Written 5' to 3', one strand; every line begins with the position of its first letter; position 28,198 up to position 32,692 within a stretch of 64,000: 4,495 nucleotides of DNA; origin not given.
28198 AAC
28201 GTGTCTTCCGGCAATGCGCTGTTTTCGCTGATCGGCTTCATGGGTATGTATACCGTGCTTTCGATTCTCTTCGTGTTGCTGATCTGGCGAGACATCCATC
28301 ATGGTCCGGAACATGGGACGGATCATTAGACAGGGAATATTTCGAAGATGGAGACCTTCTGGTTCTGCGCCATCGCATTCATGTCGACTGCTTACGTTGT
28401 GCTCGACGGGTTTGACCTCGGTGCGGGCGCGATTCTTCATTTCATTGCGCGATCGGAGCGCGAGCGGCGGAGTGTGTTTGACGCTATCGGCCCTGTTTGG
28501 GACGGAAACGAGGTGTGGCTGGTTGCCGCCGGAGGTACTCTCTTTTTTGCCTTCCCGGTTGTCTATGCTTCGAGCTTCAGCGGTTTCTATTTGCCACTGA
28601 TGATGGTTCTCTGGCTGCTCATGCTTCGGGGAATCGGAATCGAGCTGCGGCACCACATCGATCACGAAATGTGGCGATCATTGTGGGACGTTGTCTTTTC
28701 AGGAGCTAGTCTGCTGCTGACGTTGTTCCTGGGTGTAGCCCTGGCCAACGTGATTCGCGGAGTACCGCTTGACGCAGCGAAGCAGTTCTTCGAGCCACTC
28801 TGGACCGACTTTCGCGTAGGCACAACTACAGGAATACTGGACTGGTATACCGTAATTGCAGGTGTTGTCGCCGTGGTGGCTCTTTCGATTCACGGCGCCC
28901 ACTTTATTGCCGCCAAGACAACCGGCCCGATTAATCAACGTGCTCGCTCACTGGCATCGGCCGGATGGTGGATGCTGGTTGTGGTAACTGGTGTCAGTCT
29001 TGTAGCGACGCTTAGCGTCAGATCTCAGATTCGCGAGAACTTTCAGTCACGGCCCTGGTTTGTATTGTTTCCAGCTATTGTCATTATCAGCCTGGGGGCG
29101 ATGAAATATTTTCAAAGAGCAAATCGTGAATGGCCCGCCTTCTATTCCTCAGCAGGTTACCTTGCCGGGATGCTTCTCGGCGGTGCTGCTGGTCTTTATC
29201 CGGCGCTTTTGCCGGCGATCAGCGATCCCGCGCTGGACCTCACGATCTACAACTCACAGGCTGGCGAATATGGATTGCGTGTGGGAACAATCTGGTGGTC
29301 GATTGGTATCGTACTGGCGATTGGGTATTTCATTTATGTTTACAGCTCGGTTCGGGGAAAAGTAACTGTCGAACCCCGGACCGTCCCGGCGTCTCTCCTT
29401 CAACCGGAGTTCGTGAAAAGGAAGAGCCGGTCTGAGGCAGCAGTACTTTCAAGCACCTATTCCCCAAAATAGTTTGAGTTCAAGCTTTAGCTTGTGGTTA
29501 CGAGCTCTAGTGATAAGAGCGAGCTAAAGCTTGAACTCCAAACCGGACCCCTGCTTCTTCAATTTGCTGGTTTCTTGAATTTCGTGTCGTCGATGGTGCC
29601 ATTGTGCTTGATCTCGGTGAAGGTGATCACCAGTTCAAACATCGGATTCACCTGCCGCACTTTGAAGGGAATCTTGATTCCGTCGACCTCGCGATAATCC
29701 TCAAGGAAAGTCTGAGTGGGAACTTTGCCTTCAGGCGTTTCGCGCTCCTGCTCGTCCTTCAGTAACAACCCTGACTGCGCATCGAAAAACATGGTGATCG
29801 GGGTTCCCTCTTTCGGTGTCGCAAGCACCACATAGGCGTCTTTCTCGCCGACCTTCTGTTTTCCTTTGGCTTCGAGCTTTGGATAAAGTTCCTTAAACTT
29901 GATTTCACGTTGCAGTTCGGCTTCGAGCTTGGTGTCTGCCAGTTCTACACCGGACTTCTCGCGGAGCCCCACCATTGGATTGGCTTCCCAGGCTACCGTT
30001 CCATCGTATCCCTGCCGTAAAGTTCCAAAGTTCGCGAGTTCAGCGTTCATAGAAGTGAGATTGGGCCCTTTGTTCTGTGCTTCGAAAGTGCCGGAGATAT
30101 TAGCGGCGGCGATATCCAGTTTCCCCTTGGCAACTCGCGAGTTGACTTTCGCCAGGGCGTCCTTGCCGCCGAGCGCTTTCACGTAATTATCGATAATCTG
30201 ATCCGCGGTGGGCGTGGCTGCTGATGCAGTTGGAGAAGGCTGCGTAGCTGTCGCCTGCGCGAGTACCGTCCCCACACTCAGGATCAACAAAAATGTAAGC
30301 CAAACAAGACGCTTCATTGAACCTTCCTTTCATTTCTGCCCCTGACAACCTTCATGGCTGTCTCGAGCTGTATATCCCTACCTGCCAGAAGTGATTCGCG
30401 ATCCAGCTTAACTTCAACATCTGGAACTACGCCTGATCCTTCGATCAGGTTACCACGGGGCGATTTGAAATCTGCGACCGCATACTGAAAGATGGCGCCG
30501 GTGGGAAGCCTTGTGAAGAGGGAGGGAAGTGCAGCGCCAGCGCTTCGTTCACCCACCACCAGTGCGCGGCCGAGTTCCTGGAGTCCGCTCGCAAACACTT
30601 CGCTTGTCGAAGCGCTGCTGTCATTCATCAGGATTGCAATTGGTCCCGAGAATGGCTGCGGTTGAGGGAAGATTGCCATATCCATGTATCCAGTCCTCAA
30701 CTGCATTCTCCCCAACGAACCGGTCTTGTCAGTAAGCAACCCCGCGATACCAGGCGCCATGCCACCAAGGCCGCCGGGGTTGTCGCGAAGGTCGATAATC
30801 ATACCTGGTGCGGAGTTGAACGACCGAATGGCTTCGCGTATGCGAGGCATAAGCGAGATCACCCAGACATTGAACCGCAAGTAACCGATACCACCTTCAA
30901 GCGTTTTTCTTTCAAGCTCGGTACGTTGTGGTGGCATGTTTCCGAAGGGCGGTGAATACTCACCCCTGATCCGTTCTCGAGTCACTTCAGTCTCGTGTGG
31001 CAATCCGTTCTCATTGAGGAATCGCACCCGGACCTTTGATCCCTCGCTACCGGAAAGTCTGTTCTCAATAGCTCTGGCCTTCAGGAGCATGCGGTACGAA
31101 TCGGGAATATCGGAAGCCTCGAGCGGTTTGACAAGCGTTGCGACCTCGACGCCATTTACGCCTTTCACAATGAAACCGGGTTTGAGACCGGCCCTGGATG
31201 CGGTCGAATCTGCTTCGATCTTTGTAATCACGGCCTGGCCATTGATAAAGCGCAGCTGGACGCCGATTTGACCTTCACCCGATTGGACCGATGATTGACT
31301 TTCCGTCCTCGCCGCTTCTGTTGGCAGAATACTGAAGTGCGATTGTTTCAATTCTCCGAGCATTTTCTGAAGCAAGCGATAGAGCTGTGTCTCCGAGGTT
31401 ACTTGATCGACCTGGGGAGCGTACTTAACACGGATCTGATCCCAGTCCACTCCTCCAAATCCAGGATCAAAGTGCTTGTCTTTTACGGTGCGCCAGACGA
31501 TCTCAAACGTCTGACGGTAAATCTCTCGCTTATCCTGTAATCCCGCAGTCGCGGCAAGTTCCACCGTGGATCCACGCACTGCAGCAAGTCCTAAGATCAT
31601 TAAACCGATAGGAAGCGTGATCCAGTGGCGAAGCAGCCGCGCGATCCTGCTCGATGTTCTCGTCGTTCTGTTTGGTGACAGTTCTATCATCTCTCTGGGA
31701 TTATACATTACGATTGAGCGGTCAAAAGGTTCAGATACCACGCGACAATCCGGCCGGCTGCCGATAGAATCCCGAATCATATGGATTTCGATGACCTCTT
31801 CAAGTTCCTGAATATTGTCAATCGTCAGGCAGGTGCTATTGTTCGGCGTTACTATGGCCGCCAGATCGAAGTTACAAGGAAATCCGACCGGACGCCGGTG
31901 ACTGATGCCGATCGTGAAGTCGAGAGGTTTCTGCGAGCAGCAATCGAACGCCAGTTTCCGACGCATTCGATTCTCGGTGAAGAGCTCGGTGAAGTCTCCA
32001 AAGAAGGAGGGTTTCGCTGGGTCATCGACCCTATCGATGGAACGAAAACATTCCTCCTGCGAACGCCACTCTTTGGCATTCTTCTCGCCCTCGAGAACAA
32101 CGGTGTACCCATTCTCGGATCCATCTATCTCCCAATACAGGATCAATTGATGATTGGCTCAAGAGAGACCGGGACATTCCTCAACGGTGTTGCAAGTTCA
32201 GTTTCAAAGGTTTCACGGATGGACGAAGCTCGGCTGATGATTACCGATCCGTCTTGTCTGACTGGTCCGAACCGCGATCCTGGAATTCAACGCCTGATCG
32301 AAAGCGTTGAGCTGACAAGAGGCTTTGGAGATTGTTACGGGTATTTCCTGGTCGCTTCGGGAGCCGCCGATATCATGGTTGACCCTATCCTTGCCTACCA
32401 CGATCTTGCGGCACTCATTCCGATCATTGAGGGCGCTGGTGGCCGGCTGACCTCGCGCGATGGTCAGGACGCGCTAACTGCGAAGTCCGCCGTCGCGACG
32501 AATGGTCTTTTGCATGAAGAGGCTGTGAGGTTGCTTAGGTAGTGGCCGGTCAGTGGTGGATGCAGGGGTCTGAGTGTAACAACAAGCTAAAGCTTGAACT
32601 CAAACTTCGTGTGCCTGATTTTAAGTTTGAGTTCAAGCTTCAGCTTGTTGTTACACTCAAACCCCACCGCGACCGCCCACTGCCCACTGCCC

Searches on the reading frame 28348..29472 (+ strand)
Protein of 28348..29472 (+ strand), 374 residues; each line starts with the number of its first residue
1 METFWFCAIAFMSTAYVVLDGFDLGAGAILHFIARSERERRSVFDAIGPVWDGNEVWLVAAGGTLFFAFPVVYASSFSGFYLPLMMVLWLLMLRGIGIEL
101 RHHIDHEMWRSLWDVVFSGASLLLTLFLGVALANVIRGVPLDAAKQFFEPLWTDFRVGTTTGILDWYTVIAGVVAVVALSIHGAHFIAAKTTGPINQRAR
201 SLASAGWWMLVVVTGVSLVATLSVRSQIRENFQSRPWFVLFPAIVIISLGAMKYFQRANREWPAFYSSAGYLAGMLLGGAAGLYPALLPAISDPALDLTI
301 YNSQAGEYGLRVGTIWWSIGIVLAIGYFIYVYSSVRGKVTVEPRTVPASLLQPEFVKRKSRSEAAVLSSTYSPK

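Call 15: search_protein_families(library=ncbifam, proteins=[window:28348-29472:+])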
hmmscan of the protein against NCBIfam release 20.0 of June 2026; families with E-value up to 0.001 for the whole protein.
window:28348-29472:+ (374 aa): 3 families
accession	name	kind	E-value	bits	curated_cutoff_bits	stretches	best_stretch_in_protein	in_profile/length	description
TIGR00203.1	cydB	equivalog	2.2e-66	224.6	117.3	2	3-223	9-222/378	cytochrome d ubiquinol oxidase subunit II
NF011579.0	PRK15003.1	equivalog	4.3e-44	151.3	718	1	4-212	10-213/379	cytochrome d ubiquinol oxidase subunit II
NF011602.0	PRK15028.1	equivalog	1.1e-40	140.2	681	1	4-212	10-212/378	cytochrome d ubiquinol oxidase subunit II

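Call 36: find_homologous_proteins(query=window:28348-29472:+, max_evalue=1e-60)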
Query window:28348-29472:+ (374 aa): 7982 proteins with E <= 1e-60 among 8000 candidates; the best 120 are listed.
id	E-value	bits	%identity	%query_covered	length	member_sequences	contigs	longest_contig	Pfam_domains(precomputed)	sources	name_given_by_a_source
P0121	3.0e-186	638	98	79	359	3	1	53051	PF02322.21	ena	-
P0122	4.1e-154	532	88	71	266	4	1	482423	PF02322.21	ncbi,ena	-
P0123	7.2e-149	515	90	69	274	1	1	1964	PF02322.21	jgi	jgi:cytochrome bd ubiquinol oxidase subunit II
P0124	7.5e-146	505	66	91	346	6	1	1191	PF02322.21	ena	-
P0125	1.8e-145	503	66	91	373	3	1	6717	PF02322.21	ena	-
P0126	9.3e-145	501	67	91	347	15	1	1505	PF02322.21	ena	-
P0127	3.4e-142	493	65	91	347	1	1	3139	PF02322.21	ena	-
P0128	5.0e-140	485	63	92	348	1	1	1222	PF02322.21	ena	-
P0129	2.0e-137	477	62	91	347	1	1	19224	PF02322.21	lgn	-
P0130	2.6e-137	476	64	91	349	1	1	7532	PF02322.21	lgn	-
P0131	4.4e-137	476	63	91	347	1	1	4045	PF02322.21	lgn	-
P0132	7.1e-137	475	63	89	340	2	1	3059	PF02322.21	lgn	-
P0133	1.1e-135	471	61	91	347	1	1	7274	PF02322.21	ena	-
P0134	1.7e-135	471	64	91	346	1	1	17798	PF02322.21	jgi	jgi:cytochrome d ubiquinol oxidase subunit II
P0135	3.9e-135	469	62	91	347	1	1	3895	PF02322.21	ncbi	-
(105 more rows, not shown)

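Call 37: find_encoding_contigs(protein=P0121, flank=10000, max_places=4)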
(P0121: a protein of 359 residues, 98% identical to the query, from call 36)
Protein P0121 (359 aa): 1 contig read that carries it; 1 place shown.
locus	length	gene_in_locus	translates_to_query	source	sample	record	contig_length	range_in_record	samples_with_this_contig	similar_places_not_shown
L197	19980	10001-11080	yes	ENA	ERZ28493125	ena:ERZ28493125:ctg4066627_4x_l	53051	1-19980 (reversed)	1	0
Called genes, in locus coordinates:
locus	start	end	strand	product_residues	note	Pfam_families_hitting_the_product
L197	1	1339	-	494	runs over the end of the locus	PF02597:ThiS, PF00899:ThiF, PF00581:Rhodanese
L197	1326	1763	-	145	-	PF01398:JAB (weak), PF14464:Prok-JAB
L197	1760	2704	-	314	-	PF00291:PALP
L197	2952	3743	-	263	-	PF01497:Peripla_BP_2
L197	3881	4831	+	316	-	-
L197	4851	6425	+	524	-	PF16257:UxaE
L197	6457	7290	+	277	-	PF00106:adh_short, PF05368:NmrA (faint), PF08659:KR, PF13561:adh_short_C2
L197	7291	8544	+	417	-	PF09861:Lar_N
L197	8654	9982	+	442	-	PF01654:Cyt_bd_oxida_I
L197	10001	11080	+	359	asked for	PF02322:Cyt_bd_oxida_II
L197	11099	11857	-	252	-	-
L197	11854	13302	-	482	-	PF14684:Tricorn_C1, PF03572:Peptidase_S41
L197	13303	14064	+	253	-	PF00459:Inositol_P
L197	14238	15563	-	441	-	PF01120:Alpha_L_fucos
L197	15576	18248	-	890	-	PF25183:OMP_b-brl_4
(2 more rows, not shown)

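Call 38: find_encoding_contigs(protein=P0122, flank=10000, max_places=4)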
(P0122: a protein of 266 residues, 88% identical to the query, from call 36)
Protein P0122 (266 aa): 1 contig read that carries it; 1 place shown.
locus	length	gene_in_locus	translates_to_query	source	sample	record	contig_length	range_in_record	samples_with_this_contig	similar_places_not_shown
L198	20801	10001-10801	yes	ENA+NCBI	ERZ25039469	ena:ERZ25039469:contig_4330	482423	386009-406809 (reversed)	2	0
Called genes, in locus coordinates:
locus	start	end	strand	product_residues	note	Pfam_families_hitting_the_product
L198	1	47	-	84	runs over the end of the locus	PF00581:Rhodanese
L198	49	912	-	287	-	PF00899:ThiF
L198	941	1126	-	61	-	PF02597:ThiS (weak)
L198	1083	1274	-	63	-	-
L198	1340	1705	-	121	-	PF01398:JAB (weak), PF14464:Prok-JAB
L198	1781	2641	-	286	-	PF00291:PALP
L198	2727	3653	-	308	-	PF01497:Peripla_BP_2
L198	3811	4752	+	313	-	-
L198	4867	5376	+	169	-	PF16257:UxaE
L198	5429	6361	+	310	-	PF16257:UxaE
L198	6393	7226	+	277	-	PF00106:adh_short, PF08659:KR, PF13561:adh_short_C2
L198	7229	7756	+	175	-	PF09861:Lar_N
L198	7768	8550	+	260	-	-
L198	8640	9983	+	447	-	PF01654:Cyt_bd_oxida_I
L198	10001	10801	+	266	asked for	PF02322:Cyt_bd_oxida_II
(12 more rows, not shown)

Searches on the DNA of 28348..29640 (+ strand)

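Call 79: search_rna_families(source=window, start=29380, end=29640, threshold=evalue, max_evalue=1)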
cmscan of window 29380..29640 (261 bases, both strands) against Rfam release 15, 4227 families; matches with E-value up to 1: 5.
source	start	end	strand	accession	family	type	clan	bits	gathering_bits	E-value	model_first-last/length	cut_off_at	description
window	29474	29540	+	RF03908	MIR6459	Gene; miRNA;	-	20.8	100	0.031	1-87/87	no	MIR6459 microRNA precursor family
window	29474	29540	-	RF03908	MIR6459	Gene; miRNA;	-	19.9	100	0.059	1-87/87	no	MIR6459 microRNA precursor family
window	29475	29539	+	RF00237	mir-9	Gene; miRNA;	-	18.3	58.6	0.75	1-78/78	no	mir-9/mir-79 microRNA precursor family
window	29471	29546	+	RF04055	mir-1261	Gene; miRNA;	-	17.5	91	0.87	1-82/82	no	mir-1261 microRNA precursor family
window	29405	29437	+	RF01139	sR2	Gene; snRNA; snoRNA; CD-box;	-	16.3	42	0.16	24-57/57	no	Small nucleolar RNA sR2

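Call 86: search_with_rna_model(model_id=R1, sources=[L197, L198, L199], filters=off, max_evalue=0.01)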
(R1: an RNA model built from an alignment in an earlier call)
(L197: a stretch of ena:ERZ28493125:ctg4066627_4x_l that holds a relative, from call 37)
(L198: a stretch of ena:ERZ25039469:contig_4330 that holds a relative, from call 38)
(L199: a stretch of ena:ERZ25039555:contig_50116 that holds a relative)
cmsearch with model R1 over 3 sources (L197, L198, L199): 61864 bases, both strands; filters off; matches with E-value up to 0.01: 9.
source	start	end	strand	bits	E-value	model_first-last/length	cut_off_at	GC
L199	11114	11139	+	35.4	1.2e-09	1-26/26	no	0.46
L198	3686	3711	+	34.2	3e-09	1-26/26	no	0.46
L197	14111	14136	-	31.5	2.4e-08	1-26/26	no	0.35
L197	14154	14179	+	30.4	5.6e-08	1-26/26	no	0.38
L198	3725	3750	-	27.8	4e-07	1-26/26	no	0.5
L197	3772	3798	+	27.1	7.2e-07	1-26/26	no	0.41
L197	3821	3847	-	27.1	7.2e-07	1-26/26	no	0.41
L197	2834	2860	-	26.8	9e-07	1-26/26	no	0.44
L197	2785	2811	+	23.5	1.1e-05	1-26/26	no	0.44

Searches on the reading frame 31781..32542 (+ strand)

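Call 15: search_protein_families(library=ncbifam, proteins=[window:31781-32542:+])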
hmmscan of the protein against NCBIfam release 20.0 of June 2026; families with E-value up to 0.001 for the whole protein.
window:31781-32542:+ (253 aa): 6 families
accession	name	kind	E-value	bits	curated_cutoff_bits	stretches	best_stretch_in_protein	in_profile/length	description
TIGR02067.1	his_9_HisN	equivalog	6.3e-75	251.9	275.15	1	9-252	4-251/252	histidinol-phosphatase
TIGR01331.1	bisphos_cysQ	equivalog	2.8e-28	99.2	228.8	1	13-231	8-232/250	3'(2'),5'-bisphosphate nucleotidase CysQ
NF009321.0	PRK12676.1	equivalog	1.3e-20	73.6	264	1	30-248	34-258/264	bifunctional fructose-bisphosphatase/inositol-phosphate phosphatase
NF008027.1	PRK10757.1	equivalog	1.4e-19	70.1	332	1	14-149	12-150/267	inositol-1-monophosphatase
NF008182.0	PRK10931.1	equivalog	1.8e-16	60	379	1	13-128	8-128/246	3'(2'),5'-bisphosphate nucleotidase CysQ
TIGR01330.1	bisphos_HAL2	equivalog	1.6e-10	40.4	267.05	1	77-118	134-174/359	3'(2'),5'-bisphosphate nucleotidase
